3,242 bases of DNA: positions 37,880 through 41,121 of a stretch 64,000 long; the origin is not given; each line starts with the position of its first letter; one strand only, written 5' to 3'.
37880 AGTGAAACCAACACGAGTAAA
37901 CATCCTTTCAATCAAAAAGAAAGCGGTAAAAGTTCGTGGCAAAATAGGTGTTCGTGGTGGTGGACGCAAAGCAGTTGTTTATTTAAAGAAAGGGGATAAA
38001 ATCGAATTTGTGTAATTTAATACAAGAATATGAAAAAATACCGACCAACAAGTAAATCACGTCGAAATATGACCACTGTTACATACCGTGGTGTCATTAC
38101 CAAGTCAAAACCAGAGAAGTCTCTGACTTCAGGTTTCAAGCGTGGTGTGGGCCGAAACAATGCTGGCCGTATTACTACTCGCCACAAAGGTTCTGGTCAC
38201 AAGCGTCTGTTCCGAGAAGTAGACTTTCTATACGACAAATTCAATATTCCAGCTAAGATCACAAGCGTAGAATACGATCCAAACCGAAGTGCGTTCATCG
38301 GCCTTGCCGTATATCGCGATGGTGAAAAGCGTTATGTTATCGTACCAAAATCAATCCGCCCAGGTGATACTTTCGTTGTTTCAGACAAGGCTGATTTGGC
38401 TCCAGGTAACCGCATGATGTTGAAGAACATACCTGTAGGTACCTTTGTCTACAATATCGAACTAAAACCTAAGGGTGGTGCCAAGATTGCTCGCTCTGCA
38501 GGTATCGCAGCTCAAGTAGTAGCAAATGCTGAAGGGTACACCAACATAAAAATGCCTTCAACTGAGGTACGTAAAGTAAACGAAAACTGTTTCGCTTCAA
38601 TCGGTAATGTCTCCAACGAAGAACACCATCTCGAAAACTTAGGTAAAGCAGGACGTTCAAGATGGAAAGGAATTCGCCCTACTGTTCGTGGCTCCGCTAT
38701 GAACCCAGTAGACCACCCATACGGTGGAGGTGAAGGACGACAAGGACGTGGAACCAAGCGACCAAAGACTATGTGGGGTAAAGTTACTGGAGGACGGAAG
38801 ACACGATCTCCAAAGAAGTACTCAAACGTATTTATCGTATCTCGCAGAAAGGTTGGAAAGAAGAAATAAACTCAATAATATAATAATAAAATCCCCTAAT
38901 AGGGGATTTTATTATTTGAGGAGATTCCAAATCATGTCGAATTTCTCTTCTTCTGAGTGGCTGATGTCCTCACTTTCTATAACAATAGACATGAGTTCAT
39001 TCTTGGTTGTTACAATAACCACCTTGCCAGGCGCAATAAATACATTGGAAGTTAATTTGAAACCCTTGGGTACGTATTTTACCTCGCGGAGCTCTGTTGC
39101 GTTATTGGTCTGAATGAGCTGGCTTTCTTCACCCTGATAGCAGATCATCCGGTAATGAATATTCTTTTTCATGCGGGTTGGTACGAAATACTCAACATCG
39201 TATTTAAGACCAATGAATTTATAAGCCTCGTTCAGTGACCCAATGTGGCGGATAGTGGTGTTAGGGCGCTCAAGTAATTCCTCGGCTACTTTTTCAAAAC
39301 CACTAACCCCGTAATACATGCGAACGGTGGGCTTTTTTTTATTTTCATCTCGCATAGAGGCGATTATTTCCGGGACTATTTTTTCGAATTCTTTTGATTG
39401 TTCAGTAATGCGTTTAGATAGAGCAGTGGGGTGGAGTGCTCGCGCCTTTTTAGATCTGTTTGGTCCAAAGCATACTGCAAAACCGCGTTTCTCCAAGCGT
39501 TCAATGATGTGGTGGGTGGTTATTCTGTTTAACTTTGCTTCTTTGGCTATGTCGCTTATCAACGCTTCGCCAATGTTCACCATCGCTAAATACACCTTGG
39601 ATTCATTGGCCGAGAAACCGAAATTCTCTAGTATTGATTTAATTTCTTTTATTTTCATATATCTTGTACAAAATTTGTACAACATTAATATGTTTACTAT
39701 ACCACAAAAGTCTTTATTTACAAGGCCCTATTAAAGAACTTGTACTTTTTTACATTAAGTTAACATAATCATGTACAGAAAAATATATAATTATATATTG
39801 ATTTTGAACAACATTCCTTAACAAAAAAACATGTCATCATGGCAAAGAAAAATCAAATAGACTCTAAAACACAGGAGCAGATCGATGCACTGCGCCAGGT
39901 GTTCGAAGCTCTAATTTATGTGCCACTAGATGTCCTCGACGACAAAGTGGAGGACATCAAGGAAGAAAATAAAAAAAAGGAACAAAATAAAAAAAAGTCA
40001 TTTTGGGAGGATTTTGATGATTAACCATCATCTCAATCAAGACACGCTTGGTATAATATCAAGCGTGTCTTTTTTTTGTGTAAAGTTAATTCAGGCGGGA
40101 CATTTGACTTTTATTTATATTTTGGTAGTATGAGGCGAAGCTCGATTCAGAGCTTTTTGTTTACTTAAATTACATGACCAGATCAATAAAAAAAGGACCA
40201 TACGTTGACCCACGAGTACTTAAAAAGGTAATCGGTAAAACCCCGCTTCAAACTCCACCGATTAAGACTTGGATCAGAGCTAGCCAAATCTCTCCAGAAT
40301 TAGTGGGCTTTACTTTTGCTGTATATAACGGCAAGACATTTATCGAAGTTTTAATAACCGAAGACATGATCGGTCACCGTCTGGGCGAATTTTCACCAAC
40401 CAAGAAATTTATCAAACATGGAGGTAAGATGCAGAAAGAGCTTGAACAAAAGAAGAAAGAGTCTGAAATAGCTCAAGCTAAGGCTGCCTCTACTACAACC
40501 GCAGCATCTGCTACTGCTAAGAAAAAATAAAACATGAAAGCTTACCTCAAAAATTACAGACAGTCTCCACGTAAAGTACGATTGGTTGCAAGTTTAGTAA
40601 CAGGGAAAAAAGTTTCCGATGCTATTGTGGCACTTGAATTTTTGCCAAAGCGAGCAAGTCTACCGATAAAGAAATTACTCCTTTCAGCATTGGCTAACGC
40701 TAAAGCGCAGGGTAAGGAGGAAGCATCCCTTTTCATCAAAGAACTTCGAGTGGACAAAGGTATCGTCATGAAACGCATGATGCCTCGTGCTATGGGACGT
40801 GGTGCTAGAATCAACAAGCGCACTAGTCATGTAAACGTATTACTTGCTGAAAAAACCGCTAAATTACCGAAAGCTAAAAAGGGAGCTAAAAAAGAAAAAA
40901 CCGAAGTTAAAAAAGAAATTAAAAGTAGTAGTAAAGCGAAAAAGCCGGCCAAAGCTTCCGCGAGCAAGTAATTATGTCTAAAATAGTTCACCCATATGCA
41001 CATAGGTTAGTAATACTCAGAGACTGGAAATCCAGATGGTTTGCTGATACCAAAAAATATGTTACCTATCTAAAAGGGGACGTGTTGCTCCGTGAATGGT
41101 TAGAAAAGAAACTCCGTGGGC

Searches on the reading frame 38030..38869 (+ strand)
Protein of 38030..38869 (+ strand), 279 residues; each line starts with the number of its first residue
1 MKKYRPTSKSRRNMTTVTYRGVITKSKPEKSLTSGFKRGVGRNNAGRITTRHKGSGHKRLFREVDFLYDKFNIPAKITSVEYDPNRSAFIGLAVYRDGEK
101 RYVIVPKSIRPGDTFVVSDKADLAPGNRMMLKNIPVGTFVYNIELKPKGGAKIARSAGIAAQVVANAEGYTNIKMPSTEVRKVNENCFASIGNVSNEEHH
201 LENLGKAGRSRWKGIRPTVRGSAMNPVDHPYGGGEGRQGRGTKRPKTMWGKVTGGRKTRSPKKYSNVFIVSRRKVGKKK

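Call 58: search_protein_families(library=pfam, proteins=[window:38030-38869:+], max_evalue=0.01)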
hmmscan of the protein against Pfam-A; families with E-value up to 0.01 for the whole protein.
window:38030-38869:+ (279 aa): 2 families
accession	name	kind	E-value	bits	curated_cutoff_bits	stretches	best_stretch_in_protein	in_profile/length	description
PF03947.24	Ribosomal_L2_C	-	2e-51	173.7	33.7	1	125-250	2-126/126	Ribosomal Proteins L2, C-terminal domain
PF00181.30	Ribosomal_L2_N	-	8e-30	103.1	23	1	41-116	1-76/77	Ribosomal Proteins L2, RNA binding N-terminal domain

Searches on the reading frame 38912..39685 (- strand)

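Call 58: search_protein_families(library=pfam, proteins=[window:38912-39685:-], max_evalue=0.01)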
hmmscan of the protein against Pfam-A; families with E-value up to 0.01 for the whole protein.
window:38912-39685:- (257 aa): 1 family
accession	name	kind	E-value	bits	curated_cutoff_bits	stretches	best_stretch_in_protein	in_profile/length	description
PF01978.25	TrmB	-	2.7e-10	40.4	25.6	1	19-70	1-52/68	Sugar-specific transcriptional regulator TrmB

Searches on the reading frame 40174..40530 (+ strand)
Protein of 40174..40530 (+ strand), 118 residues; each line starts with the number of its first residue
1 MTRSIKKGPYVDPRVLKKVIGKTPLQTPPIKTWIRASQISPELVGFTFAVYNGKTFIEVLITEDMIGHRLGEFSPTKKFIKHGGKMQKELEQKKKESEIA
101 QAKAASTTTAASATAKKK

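Call 58: search_protein_families(library=pfam, proteins=[window:40174-40530:+], max_evalue=0.01)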
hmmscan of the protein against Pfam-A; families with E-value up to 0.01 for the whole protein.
window:40174-40530:+ (118 aa): 1 family
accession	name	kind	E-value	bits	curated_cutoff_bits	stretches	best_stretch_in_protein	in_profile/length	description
PF00203.26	Ribosomal_S19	-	6.6e-31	106.4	27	1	3-82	1-81/81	Ribosomal protein S19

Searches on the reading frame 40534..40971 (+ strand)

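Call 58: search_protein_families(library=pfam, proteins=[window:40534-40971:+], max_evalue=0.01)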
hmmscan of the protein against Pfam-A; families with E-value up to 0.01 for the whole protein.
window:40534-40971:+ (145 aa): 1 family
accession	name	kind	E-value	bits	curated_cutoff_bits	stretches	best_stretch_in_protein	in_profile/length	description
PF00237.24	Ribosomal_L22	-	3.3e-34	117.6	28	1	3-104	1-103/104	Ribosomal protein L22p/L17e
